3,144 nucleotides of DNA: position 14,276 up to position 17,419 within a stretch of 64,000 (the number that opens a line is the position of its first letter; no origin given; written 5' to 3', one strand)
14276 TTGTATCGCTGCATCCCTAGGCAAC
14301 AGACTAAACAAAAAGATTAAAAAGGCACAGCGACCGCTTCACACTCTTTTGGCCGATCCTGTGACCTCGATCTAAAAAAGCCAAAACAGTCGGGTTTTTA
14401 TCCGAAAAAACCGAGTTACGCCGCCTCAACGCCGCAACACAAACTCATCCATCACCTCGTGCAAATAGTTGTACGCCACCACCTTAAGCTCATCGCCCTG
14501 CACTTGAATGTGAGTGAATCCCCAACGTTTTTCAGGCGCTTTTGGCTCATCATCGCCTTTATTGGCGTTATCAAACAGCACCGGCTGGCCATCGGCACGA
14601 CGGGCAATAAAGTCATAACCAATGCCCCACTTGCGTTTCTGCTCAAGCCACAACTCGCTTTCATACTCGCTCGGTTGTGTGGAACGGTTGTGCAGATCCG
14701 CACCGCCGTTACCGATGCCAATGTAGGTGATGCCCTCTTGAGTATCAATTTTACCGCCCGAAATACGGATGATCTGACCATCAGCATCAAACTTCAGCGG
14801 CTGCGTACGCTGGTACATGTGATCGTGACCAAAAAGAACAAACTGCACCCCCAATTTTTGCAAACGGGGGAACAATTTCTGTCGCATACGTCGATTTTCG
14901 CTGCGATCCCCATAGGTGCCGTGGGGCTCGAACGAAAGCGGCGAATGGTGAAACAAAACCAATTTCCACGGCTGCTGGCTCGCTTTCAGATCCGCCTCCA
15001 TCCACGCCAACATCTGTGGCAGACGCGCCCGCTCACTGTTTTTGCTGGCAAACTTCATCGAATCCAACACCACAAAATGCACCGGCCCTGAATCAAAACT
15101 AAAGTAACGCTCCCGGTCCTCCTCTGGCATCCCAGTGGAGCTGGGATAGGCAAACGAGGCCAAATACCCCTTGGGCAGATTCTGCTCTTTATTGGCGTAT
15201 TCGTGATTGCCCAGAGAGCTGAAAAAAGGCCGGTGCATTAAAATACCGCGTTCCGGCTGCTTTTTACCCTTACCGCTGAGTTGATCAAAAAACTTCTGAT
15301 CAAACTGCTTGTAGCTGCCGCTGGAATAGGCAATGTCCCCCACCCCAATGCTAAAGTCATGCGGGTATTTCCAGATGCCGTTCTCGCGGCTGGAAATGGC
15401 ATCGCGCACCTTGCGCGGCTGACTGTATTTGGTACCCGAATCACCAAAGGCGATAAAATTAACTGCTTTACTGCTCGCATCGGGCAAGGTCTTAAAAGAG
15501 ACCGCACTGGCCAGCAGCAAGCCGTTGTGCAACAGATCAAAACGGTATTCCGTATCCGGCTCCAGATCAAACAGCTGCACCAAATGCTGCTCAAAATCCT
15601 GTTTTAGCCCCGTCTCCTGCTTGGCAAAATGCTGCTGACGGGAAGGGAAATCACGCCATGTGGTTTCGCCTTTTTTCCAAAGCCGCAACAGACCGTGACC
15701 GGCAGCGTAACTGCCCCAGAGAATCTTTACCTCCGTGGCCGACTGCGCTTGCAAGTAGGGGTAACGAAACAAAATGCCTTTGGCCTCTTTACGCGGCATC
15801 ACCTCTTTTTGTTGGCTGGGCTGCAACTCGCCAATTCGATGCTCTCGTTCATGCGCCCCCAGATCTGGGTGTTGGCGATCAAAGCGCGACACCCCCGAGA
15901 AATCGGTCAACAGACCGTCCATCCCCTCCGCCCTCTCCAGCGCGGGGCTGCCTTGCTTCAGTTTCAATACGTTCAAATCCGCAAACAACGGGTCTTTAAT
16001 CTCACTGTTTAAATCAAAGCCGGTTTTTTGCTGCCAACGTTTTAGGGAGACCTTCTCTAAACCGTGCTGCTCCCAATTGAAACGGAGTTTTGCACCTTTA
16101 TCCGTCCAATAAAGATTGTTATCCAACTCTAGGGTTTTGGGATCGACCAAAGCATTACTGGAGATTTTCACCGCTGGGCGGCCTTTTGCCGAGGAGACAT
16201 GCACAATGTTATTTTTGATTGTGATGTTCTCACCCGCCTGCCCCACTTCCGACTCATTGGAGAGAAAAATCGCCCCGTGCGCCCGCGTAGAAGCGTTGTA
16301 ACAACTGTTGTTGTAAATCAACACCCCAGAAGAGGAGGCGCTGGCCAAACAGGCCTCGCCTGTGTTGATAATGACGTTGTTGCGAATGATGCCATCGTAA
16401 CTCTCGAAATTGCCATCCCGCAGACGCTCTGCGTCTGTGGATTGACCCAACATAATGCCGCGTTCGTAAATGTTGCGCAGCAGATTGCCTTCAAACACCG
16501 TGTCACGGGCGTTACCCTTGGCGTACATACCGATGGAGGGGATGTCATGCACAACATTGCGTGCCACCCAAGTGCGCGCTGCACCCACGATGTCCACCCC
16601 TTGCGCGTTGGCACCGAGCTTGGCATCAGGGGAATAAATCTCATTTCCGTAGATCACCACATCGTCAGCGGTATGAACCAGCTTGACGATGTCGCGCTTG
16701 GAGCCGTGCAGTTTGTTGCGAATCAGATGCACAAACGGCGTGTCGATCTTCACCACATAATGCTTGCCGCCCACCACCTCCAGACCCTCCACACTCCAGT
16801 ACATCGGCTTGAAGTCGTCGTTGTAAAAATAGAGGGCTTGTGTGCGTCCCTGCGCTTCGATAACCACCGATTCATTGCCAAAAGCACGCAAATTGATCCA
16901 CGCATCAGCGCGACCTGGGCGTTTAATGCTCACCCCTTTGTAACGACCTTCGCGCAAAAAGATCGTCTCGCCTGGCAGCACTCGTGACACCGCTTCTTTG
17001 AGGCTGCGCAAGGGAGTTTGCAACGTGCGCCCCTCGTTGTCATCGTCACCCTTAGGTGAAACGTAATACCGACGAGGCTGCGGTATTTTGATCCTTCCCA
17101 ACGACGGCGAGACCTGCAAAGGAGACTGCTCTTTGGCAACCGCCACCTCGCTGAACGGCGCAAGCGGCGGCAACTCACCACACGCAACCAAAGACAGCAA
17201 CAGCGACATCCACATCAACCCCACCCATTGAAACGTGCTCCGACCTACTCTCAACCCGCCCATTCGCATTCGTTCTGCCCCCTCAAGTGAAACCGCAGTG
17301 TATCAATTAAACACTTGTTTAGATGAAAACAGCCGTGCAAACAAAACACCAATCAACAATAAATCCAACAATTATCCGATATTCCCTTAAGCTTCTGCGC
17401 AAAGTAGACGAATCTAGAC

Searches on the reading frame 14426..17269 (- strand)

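Call 67: search_protein_families(library=pfam, proteins=[window:14426-17269:-], max_evalue=0.00001)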
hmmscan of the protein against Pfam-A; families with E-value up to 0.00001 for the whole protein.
window:14426-17269:- (947 aa): 2 families
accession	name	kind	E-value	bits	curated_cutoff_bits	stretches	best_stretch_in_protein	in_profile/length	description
PF00149.33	Metallophos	-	3e-11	44.6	21.5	1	605-819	3-191/191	Calcineurin-like phosphoesterase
PF13229.12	Beta_helix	-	1.9e-10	41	25.9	1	181-354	12-156/158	Right handed beta helix region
